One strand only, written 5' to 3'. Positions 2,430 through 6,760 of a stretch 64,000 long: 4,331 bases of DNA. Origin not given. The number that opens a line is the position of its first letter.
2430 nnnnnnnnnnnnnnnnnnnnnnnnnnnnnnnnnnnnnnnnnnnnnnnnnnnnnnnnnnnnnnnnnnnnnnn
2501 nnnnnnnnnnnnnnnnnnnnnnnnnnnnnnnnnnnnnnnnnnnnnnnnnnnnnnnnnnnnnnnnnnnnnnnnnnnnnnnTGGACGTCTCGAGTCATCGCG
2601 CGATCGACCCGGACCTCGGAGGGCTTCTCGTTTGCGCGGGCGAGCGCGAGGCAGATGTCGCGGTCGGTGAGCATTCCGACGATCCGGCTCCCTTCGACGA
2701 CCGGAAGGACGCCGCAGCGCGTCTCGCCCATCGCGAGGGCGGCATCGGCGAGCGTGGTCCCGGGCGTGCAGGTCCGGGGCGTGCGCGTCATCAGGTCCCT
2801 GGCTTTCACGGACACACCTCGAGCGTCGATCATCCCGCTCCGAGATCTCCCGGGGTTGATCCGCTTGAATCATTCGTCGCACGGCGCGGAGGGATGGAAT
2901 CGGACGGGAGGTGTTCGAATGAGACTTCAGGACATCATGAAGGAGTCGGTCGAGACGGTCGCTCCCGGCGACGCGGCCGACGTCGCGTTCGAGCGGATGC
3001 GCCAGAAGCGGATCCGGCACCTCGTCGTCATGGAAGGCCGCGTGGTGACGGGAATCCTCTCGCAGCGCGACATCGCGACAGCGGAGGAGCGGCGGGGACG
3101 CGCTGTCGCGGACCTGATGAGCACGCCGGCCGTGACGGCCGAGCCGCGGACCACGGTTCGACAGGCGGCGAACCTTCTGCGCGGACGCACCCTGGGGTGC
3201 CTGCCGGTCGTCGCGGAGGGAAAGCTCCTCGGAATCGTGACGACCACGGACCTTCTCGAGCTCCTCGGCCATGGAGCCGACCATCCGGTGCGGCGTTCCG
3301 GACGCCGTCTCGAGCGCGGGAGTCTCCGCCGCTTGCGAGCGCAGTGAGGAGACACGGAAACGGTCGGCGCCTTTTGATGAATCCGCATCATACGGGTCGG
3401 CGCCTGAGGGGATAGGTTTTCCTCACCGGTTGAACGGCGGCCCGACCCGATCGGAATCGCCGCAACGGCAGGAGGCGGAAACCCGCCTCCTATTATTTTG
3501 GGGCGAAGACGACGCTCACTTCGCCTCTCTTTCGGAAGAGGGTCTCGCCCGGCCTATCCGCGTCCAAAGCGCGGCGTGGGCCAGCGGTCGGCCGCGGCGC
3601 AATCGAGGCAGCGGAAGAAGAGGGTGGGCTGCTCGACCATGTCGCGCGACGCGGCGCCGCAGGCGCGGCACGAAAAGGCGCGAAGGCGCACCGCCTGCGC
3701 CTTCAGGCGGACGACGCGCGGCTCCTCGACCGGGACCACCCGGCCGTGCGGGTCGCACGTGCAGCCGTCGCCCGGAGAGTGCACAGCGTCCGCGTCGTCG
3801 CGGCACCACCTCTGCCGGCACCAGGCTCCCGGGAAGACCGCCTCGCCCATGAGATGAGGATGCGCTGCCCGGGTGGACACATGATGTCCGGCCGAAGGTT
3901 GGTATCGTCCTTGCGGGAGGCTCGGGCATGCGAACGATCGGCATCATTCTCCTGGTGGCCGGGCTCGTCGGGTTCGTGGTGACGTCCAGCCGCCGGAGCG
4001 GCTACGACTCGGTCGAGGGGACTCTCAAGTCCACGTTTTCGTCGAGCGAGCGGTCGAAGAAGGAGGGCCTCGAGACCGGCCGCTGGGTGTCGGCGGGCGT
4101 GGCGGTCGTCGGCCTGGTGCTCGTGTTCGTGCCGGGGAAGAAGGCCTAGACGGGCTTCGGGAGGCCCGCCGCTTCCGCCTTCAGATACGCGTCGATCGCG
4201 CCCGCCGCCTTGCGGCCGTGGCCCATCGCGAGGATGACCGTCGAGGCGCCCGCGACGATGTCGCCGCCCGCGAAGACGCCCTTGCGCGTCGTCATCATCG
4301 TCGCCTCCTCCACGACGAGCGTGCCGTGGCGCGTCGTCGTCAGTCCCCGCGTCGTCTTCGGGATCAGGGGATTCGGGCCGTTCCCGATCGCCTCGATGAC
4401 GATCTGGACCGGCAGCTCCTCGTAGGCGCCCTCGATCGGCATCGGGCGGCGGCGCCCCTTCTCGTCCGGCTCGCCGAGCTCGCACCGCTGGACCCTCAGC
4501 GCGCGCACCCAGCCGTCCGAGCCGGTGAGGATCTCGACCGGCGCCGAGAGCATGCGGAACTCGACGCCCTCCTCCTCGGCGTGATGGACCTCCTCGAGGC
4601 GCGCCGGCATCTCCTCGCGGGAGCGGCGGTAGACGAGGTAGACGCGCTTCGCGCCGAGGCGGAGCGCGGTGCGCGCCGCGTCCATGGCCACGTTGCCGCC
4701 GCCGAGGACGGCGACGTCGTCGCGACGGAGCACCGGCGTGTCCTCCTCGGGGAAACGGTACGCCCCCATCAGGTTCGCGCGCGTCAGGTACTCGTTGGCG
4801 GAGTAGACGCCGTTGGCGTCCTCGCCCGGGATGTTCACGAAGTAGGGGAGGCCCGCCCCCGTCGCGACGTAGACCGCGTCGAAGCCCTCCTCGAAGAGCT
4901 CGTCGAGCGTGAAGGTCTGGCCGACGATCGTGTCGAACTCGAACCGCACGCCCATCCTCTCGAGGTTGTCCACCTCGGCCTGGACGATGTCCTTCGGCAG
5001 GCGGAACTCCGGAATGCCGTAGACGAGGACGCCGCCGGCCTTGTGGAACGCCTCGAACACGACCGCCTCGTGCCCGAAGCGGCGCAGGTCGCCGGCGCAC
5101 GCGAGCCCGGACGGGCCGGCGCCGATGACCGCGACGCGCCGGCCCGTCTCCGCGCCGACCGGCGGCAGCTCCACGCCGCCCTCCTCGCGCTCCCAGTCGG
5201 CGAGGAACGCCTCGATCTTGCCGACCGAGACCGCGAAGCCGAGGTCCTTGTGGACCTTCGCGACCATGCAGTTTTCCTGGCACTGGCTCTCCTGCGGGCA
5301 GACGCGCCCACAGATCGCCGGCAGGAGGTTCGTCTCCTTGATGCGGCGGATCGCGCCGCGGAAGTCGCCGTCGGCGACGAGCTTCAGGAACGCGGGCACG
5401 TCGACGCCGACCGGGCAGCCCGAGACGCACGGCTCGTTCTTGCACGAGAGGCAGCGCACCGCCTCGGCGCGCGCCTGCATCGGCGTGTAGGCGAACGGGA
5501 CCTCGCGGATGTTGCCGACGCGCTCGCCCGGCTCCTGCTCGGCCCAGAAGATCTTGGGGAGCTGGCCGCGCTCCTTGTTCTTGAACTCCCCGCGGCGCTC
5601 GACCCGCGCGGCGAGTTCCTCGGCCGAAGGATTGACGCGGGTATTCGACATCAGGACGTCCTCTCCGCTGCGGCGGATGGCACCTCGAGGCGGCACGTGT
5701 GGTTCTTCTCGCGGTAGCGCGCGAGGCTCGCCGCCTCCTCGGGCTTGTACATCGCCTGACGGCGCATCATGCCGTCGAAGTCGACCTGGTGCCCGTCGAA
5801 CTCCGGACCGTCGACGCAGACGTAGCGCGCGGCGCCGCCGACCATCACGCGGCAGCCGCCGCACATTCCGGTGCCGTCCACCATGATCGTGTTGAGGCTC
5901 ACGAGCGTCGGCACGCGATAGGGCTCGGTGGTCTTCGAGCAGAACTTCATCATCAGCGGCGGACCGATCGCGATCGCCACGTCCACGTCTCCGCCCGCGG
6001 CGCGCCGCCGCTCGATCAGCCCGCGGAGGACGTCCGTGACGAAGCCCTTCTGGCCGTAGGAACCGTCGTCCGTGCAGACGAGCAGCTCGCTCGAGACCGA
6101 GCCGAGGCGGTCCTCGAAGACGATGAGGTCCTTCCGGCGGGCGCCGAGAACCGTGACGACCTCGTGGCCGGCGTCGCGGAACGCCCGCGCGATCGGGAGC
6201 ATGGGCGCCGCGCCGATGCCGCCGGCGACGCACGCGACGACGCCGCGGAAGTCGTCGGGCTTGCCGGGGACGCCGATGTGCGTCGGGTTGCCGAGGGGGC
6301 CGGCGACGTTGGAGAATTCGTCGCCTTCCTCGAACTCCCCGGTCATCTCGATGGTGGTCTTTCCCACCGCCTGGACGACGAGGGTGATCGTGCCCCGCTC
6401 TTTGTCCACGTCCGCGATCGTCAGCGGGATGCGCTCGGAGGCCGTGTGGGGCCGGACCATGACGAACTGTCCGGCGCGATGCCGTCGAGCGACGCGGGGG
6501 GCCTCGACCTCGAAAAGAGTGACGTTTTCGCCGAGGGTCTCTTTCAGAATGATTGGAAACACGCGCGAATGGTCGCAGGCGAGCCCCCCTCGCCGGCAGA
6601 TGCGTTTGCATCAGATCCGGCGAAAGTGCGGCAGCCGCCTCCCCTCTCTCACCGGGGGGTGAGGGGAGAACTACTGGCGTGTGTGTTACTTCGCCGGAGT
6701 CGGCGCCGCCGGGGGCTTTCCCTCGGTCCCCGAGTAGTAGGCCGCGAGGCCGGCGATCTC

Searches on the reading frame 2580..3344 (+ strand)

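Call 51: search_protein_families(library=pfam, proteins=[window:2580-3344:+], max_evalue=0.0001)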
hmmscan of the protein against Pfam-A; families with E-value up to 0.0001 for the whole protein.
window:2580-3344:+ (255 aa): 1 family
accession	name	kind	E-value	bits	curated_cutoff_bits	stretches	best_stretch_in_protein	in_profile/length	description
PF00571.33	CBS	-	1.4e-26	93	24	2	176-229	1-55/57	CBS domain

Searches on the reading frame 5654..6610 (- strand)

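Call 35: search_protein_families(library=pfam, proteins=[window:5654-6610:-], max_evalue=0.0001)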
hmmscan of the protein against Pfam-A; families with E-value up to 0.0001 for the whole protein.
window:5654-6610:- (319 aa): 2 families
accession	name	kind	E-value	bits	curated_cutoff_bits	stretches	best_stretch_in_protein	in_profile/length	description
PF10418.14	DHODB_Fe-S_bind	-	1.7e-12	47.3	23.9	1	240-277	1-41/41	Iron-sulfur cluster binding domain of dihydroorotate dehydrogenase B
PF00175.26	NAD_binding_1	-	6.7e-05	23.9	22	0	128-225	2-108/109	Oxidoreductase NAD-binding domain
